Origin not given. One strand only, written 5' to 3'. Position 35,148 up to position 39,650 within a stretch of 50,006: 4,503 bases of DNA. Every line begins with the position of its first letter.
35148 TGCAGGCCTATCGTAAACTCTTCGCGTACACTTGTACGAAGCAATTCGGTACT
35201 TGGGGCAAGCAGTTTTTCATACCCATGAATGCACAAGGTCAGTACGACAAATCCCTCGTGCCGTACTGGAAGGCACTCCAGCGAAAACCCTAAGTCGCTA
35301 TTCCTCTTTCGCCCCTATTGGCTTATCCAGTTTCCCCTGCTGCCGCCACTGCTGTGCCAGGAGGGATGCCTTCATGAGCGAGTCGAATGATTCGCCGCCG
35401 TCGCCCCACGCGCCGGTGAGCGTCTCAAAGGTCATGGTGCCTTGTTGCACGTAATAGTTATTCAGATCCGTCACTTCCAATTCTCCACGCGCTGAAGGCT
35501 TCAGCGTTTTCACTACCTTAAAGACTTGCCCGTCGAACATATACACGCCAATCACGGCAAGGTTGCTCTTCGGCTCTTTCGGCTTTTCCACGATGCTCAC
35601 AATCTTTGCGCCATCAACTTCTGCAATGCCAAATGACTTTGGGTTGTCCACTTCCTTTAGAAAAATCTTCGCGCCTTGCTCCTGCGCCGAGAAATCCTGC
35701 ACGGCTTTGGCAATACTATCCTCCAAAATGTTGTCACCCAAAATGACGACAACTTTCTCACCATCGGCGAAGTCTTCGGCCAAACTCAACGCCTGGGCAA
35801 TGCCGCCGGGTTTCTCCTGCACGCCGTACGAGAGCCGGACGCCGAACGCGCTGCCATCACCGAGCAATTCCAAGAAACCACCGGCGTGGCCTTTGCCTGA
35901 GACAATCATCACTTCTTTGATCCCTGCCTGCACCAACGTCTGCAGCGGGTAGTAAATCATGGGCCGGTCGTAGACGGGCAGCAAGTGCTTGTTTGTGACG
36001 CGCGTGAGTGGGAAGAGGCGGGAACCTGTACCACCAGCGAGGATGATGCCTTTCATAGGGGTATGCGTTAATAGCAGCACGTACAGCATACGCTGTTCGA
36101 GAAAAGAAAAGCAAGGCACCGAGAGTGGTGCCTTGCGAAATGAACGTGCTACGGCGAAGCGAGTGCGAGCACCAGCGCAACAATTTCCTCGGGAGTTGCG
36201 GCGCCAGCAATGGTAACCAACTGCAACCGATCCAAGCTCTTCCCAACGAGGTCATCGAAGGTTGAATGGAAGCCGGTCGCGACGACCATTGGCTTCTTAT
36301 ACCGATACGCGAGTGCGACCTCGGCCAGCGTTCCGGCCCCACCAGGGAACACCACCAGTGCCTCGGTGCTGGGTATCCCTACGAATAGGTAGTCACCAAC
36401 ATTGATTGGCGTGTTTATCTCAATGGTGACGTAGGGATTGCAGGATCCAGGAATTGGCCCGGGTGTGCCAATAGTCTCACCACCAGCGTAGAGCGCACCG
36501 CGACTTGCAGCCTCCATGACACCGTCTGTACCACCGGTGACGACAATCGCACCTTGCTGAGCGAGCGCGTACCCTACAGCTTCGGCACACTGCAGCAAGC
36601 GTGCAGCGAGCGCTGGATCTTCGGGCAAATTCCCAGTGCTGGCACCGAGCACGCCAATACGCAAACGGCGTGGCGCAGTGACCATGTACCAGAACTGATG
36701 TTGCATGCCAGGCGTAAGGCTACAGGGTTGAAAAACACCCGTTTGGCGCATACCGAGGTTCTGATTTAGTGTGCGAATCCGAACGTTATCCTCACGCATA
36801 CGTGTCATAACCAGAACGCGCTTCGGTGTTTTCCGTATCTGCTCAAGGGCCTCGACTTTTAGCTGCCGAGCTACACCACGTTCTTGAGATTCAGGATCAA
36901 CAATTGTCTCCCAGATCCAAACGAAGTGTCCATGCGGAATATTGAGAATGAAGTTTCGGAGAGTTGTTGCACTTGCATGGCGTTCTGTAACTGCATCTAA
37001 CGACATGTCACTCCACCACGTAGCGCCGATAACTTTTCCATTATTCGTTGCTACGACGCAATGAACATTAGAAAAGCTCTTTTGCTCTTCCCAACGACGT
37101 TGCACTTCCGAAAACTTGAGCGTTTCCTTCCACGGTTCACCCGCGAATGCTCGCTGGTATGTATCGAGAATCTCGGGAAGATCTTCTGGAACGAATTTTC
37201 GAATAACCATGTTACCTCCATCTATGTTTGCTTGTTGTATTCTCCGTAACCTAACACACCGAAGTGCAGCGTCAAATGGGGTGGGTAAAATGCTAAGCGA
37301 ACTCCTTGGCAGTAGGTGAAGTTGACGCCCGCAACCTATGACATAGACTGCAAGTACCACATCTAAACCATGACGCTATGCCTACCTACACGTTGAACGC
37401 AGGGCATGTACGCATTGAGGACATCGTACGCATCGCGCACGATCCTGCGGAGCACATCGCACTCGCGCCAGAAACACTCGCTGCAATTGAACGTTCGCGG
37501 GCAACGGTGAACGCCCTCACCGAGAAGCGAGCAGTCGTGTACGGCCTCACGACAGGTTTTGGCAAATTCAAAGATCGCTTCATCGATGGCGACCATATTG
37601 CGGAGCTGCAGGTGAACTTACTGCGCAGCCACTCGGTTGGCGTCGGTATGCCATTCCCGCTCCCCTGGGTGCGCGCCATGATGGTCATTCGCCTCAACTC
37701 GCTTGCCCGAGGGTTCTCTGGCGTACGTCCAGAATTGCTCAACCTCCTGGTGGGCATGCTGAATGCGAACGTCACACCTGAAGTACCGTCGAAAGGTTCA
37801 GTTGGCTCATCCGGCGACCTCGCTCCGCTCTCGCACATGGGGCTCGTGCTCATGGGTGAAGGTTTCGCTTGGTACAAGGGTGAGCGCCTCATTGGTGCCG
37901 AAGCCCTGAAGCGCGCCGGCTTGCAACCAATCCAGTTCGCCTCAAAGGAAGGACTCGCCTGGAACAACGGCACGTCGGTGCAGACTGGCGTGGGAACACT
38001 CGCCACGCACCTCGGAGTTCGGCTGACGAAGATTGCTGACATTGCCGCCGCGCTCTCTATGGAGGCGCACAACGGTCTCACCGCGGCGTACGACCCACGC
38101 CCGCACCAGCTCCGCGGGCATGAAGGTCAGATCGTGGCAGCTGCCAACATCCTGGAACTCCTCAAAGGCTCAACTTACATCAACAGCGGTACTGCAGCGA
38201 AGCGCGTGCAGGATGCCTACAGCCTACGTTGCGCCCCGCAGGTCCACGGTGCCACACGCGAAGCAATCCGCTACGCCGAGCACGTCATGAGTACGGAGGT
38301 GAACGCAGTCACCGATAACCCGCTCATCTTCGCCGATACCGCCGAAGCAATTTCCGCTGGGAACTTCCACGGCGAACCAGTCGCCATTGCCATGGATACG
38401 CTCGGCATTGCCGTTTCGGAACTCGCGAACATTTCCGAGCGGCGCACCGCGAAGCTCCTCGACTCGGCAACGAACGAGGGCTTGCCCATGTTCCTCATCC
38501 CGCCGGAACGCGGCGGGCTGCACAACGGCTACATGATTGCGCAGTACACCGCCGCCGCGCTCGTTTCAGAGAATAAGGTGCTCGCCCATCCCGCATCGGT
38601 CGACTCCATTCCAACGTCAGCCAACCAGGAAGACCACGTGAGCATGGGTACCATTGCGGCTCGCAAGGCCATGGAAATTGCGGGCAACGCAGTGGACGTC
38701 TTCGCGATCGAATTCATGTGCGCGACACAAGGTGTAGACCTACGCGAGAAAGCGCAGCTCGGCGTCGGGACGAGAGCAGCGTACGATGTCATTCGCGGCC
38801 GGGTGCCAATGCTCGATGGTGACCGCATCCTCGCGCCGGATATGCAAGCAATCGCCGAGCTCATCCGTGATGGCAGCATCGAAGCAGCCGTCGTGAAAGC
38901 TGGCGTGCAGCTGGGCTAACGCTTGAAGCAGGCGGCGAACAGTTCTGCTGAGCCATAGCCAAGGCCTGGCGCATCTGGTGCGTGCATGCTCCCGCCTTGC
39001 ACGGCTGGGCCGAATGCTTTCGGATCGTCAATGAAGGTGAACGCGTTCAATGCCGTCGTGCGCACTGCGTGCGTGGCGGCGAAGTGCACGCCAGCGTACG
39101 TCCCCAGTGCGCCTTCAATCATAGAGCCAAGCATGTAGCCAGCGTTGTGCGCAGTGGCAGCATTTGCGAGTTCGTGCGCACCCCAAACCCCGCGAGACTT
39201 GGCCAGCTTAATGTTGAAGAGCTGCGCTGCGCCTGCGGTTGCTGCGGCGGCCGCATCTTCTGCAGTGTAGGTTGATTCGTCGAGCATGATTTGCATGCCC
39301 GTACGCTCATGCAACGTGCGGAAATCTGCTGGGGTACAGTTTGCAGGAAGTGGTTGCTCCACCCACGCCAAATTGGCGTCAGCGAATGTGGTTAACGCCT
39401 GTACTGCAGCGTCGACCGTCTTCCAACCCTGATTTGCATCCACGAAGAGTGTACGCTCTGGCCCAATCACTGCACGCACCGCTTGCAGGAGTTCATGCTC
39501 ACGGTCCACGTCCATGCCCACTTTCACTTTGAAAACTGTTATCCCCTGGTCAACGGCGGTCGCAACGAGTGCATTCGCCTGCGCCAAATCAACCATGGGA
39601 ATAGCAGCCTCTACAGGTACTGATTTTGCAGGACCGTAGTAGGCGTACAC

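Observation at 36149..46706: Histidine-flavoured cluster of racemase, N-acyltransferase and deacylase genes: candidate amino-acid stereo-inversion / N-acyl-amino-acid system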

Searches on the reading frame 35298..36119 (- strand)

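Call 4: search_protein_families(library=pfam, proteins=[window:35298-36119:-], max_evalue=0.01)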
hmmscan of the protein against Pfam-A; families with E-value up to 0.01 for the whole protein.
window:35298-36119:- (273 aa): 2 families
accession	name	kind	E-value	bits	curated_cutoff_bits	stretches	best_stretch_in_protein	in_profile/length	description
PF00483.29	NTP_transferase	-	6.6e-59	199.9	21.2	1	23-253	1-240/245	Nucleotidyl transferase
PF12804.13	NTP_transf_3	-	2.3e-10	41.3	27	1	24-146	1-114/160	MobA-like NTP transferase domain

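Call 5: search_protein_families(library=ncbifam, proteins=[window:35298-36119:-], max_evalue=0.01)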
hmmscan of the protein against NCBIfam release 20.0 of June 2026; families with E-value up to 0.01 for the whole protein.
window:35298-36119:- (273 aa): 37 families (the best 25 are shown)
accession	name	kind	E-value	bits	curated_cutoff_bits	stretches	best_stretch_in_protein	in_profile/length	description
TIGR01207.1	rmlA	equivalog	1.8e-78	263.6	360.65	1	23-258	1-239/286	glucose-1-phosphate thymidylyltransferase RfbA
TIGR01208.1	rmlA_long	equivalog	1.8e-72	244.2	320.25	1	23-254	1-234/353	glucose-1-phosphate thymidylyltransferase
NF012024.0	PRK15480.1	equivalog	2.6e-66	223.7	588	1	22-254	4-239/292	glucose-1-phosphate thymidylyltransferase RfbA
TIGR03992.1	Arch_glmU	subfamily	2.4e-49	168.3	292.1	1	22-257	1-230/393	bifunctional sugar-1-phosphate nucleotidylyltransferase/acetyltransferase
NF041313.1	UDPGP_AglF_Halo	equivalog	1.9e-38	132.2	400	1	22-228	1-207/234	UTP--glucose-1-phosphate uridylyltransferase AglF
NF041173.1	Sug_nt_acttase_Thmprot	equivalog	6.9e-33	114.2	600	1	22-265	1-240/405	bifunctional sugar-1-phosphate nucleotidylyltransferase/acetyltransferase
TIGR01099.1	galU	equivalog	2.7e-30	105.8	326.8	2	96-246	96-257/261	UTP--glucose-1-phosphate uridylyltransferase GalU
NF052502.1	man1P_GTase_Rv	exception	2.9e-25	88.9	440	1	24-205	3-184/352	mannose-1-phosphate guanylyltransferase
NF045761.1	NAMPUrTaseMurU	equivalog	1.9e-23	83.5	250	1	22-242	1-215/226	N-acetylmuramate alpha-1-phosphate uridylyltransferase MurU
NF009928.0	PRK13389.1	equivalog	3.5e-18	65.8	548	2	106-245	114-270/302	UTP--glucose-1-phosphate uridylyltransferase GalU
NF007516.0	PRK10122.1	equivalog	3.3e-17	62.6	534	2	22-74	4-56/297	UTP--glucose-1-phosphate uridylyltransferase GalF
NF003670.0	PRK05293.1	equivalog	3.2e-14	52.7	470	1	22-218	5-217/382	glucose-1-phosphate adenylyltransferase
TIGR01105.1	galF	equivalog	3.9e-14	52.5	659.2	1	22-74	4-56/297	GalU regulator GalF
NF010934.1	PRK14354.1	equivalog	5.8e-13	48.1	450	1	24-228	2-207/447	bifunctional UDP-N-acetylglucosamine diphosphorylase/glucosamine-1-phosphate N-acetyltransferase GlmU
TIGR02091.1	glgC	equivalog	6.1e-13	48.6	424.9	2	107-219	101-220/364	glucose-1-phosphate adenylyltransferase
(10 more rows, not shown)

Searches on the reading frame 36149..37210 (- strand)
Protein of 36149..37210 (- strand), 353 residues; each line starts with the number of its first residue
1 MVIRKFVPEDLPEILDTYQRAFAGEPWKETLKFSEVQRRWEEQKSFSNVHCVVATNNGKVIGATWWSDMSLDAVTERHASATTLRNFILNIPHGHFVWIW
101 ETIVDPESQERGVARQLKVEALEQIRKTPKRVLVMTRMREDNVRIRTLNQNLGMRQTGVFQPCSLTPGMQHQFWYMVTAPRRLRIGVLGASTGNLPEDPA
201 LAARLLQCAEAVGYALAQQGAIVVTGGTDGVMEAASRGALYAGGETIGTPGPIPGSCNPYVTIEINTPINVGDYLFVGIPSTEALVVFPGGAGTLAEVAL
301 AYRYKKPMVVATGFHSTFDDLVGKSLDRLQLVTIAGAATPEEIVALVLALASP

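Call 4: search_protein_families(library=pfam, proteins=[window:36149-37210:-], max_evalue=0.01)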
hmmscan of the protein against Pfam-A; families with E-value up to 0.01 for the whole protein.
window:36149-37210:- (353 aa): 9 families
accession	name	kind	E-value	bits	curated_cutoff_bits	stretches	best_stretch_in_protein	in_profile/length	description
PF18306.6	LDcluster4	-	3.1e-24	85.8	26.3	1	183-322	2-131/151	SLOG cluster4 family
PF00583.31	Acetyltransf_1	-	3.5e-05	24.5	20.7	1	21-133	11-96/116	Acetyltransferase (GNAT) family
PF13527.13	Acetyltransf_9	-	6.6e-05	23.4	25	0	3-70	2-62/127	Acetyltransferase (GNAT) domain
PF14542.12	Acetyltransf_CG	-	0.00014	22.3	30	1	94-134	22-62/80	GCN5-related N-acetyl-transferase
PF13302.13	Acetyltransf_3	-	0.00031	21.9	25.4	1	2-155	3-138/138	Acetyltransferase (GNAT) domain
PF18171.6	LSDAT_prok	-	0.00034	20.4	25.4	0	284-333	126-174/195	SLOG in TRPM, prokaryote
PF02481.21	DNA_processg_A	-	0.0014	18.3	29.6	1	206-251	60-105/212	DNA recombination-mediator protein A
PF03641.19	Lysine_decarbox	-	0.0022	18.6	27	0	232-299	1-70/131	Possible lysine decarboxylase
PF13508.13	Acetyltransf_7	-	0.0054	17.5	27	0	49-128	3-59/84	Acetyltransferase (GNAT) domain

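Call 5: search_protein_families(library=ncbifam, proteins=[window:36149-37210:-], max_evalue=0.01)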
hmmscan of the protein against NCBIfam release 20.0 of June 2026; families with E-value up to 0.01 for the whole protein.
window:36149-37210:- (353 aa): 6 families
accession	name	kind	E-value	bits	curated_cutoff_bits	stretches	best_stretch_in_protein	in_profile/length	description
TIGR00725.1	TIGR00725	hypoth_equivalog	3e-24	85.3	106.9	1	185-342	4-153/159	TIGR00725 family protein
TIGR00730.1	TIGR00730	subfamily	4.8e-08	33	96.35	1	199-298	11-113/178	TIGR00730 family Rossman fold protein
NF058542.1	CtkRMPhLog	equivalog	3.2e-05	24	300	1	202-249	14-62/177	cytokinin riboside 5'-monophosphate phosphoribohydrolase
NF002959.0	PRK03624.1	equivalog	9.7e-05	22.1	124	0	94-157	70-132/147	GNAT family acetyltransferase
TIGR01575.1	rimI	equivalog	0.00027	21.1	86.4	0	100-159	59-117/132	ribosomal protein S18-alanine N-acetyltransferase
NF038390.1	Nsidase_PpnN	equivalog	0.0068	15.2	450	0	208-298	163-262/450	nucleotide 5'-monophosphate nucleosidase PpnN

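Call 48: search_solved_structures(query=window:36149-37210:-, max_evalue=0.1)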
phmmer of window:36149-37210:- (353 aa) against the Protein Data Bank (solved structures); distinct sequences matched with E-value up to 0.1: 15.
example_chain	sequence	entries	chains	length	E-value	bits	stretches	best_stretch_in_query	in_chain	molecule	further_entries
1rcu_A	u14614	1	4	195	4e-15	58.7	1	193-347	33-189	conserved hypothetical protein VT76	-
2iz5_A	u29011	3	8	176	4.1e-12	48.8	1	181-313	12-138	MOCO CARRIER PROTEIN | MOLYBDENUM COFACTOR CARRIER PROTEIN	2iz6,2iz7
5zi9_A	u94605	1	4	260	3.9e-10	42.3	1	211-301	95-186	Cytokinin riboside 5'-monophosphate phosphoribohydrolase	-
6y01_AAA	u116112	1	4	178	1.3e-09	40.6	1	196-347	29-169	p450 cytochrome, putative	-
1wek_A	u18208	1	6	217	7.2e-09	38.1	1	210-299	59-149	hypothetical protein TT1465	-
1weh_A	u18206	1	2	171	9.8e-08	34.4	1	191-303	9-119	Conserved hypothetical protein TT1887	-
5wq3_A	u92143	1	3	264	3.8e-06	29.2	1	212-298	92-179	Cytokinin riboside 5'-monophosphate phosphoribohydrolase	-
9us2_A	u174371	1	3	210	1e-05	27.8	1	214-298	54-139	Cytokinin riboside 5'-monophosphate phosphoribohydrolase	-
5zbj_A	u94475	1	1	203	0.0012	21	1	205-301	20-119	Putative cytokinin riboside 5'-monophosphate phosphoribohydrolase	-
7w2i_B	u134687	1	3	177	0.0066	18.5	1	202-301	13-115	Cytokinin riboside 5'-monophosphate phosphoribohydrolase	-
7w2i_A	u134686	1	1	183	0.0075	18.4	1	202-301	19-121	Cytokinin riboside 5'-monophosphate phosphoribohydrolase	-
4j3g_A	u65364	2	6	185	0.02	17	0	2-66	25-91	GCN5-related N-acetyltransferase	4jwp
5zbk_A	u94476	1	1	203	0.024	16.7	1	205-298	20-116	Putative cytokinin riboside 5'-monophosphate phosphoribohydrolase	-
3sbx_A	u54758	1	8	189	0.033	16.3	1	204-298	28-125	Putative uncharacterized protein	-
3qua_A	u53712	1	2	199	0.04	16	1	204-301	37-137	Putative uncharacterized protein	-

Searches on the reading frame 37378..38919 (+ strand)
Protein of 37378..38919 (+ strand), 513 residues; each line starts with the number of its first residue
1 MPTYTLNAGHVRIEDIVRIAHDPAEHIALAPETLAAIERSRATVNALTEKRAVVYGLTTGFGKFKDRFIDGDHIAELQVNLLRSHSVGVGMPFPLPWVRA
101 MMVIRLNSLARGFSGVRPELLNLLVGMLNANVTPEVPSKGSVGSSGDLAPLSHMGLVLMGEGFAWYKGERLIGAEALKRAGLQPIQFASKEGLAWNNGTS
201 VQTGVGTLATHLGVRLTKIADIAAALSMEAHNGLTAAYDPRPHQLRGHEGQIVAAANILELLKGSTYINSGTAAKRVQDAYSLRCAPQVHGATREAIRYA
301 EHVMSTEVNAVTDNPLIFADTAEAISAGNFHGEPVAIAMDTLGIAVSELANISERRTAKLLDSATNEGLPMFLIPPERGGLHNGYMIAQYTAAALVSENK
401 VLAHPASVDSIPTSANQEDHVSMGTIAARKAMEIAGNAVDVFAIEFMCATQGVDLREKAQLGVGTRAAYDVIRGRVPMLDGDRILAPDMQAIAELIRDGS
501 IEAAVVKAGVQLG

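Call 4: search_protein_families(library=pfam, proteins=[window:37378-38919:+], max_evalue=0.01)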
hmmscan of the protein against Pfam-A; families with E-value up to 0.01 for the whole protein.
window:37378-38919:+ (513 aa): 1 family
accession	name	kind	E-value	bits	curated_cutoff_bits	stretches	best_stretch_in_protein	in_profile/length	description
PF00221.24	Lyase_aromatic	-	5.8e-190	632.3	27.3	1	12-473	2-465/466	Aromatic amino acid lyase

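Call 5: search_protein_families(library=ncbifam, proteins=[window:37378-38919:+], max_evalue=0.01)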
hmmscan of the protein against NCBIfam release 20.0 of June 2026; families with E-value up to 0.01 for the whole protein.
window:37378-38919:+ (513 aa): 8 families
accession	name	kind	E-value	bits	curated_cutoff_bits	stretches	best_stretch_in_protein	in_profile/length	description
NF006871.0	PRK09367.1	subfamily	1.9e-199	663.5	524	1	3-505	3-501/505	histidine ammonia-lyase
TIGR01225.1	hutH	equivalog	5.4e-195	648.6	539.15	1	5-506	2-499/506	histidine ammonia-lyase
TIGR03832.1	Tyr_2_3_mutase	equivalog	2.8e-125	418.7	501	1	9-495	4-506/507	tyrosine 2,3-aminomutase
TIGR04475.1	Phe_D_beta_mut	equivalog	5.4e-125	417.9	800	1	7-496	5-509/510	phenylalanine aminomutase (D-beta-phenylalanine forming)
NF053541.1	FlxA_rubin_TAL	equivalog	3.6e-103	345.7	700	1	14-497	4-497/498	flexirubin biosynthesis tyrosine ammonia-lyase FlxA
NF041222.1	BagA_FevW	exception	4.2e-89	299.5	1000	1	11-507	8-525/529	bagremycin/ferroverdin biosynthesis tyrosine ammonia-lyase BagA/FevW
TIGR01226.1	phe_am_lyase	equivalog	7.4e-82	275.7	519.15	1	10-457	39-502/680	phenylalanine ammonia-lyase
TIGR04473.1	taxol_Phe_23mut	exception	5.7e-49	167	1250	1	26-458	50-499/687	phenylalanine aminomutase (L-beta-phenylalanine forming)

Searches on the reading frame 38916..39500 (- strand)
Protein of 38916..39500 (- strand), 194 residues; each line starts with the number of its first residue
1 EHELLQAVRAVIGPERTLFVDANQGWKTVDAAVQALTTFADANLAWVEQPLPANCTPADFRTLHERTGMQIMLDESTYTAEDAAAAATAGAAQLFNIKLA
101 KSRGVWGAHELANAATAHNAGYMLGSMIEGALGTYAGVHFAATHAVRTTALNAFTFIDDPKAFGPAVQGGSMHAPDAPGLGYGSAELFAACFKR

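Call 22: search_solved_structures(query=window:38916-39500:-, max_evalue=1e-8, show_alignments=5)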
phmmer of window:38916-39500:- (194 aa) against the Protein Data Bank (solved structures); distinct sequences matched with E-value up to 1e-8: 38.
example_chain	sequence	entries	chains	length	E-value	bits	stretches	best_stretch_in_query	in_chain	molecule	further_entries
1jpm_A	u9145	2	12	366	8.2e-20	74.6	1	5-187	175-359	L-Ala-D/L-Glu Epimerase | similar to chloromuconate cycloisomerase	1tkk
1f9c_A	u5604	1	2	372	1.4e-17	67.3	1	8-192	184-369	PROTEIN (MUCONATE CYCLOISOMERASE I)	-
3muc_A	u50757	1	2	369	1.5e-17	67.2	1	8-189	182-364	PROTEIN (MUCONATE CYCLOISOMERASE)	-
1muc_A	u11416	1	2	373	1.5e-17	67.2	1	8-189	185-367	MUCONATE LACTONIZING ENZYME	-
1bkh_A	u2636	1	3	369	1.5e-17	67.2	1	8-189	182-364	MUCONATE LACTONIZING ENZYME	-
2muc_A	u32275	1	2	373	1.8e-17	66.9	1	8-189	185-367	PROTEIN (MUCONATE CYCLOISOMERASE)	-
2p88_A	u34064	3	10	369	2.6e-17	66.4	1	5-149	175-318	Mandelate racemase/muconate lactonizing enzyme family protein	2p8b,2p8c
3ct2_A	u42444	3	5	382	3.1e-16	62.9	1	7-194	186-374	Muconate cycloisomerase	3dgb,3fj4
3q45_A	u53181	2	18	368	1.1e-15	61.1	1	3-185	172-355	Mandelate racemase/muconate lactonizing enzyme family; possible chloromuconate cycloisomer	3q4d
3jva_A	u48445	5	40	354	9.9e-14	54.7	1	5-156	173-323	Dipeptide Epimerase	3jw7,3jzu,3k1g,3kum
3i6e_A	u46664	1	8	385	1.1e-13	54.6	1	14-182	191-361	Muconate cycloisomerase I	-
3dg3_A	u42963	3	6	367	7.8e-13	51.8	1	4-182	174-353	Muconate cycloisomerase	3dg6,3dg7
3i4k_A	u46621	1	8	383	8e-13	51.8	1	11-181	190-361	Muconate lactonizing enzyme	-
3fcp_A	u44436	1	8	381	1.1e-12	51.4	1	7-182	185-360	L-Ala-D/L-Glu epimerase, a muconate lactonizing enzyme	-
1nu5_A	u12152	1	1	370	3.6e-12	49.7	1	5-143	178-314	Chloromuconate cycloisomerase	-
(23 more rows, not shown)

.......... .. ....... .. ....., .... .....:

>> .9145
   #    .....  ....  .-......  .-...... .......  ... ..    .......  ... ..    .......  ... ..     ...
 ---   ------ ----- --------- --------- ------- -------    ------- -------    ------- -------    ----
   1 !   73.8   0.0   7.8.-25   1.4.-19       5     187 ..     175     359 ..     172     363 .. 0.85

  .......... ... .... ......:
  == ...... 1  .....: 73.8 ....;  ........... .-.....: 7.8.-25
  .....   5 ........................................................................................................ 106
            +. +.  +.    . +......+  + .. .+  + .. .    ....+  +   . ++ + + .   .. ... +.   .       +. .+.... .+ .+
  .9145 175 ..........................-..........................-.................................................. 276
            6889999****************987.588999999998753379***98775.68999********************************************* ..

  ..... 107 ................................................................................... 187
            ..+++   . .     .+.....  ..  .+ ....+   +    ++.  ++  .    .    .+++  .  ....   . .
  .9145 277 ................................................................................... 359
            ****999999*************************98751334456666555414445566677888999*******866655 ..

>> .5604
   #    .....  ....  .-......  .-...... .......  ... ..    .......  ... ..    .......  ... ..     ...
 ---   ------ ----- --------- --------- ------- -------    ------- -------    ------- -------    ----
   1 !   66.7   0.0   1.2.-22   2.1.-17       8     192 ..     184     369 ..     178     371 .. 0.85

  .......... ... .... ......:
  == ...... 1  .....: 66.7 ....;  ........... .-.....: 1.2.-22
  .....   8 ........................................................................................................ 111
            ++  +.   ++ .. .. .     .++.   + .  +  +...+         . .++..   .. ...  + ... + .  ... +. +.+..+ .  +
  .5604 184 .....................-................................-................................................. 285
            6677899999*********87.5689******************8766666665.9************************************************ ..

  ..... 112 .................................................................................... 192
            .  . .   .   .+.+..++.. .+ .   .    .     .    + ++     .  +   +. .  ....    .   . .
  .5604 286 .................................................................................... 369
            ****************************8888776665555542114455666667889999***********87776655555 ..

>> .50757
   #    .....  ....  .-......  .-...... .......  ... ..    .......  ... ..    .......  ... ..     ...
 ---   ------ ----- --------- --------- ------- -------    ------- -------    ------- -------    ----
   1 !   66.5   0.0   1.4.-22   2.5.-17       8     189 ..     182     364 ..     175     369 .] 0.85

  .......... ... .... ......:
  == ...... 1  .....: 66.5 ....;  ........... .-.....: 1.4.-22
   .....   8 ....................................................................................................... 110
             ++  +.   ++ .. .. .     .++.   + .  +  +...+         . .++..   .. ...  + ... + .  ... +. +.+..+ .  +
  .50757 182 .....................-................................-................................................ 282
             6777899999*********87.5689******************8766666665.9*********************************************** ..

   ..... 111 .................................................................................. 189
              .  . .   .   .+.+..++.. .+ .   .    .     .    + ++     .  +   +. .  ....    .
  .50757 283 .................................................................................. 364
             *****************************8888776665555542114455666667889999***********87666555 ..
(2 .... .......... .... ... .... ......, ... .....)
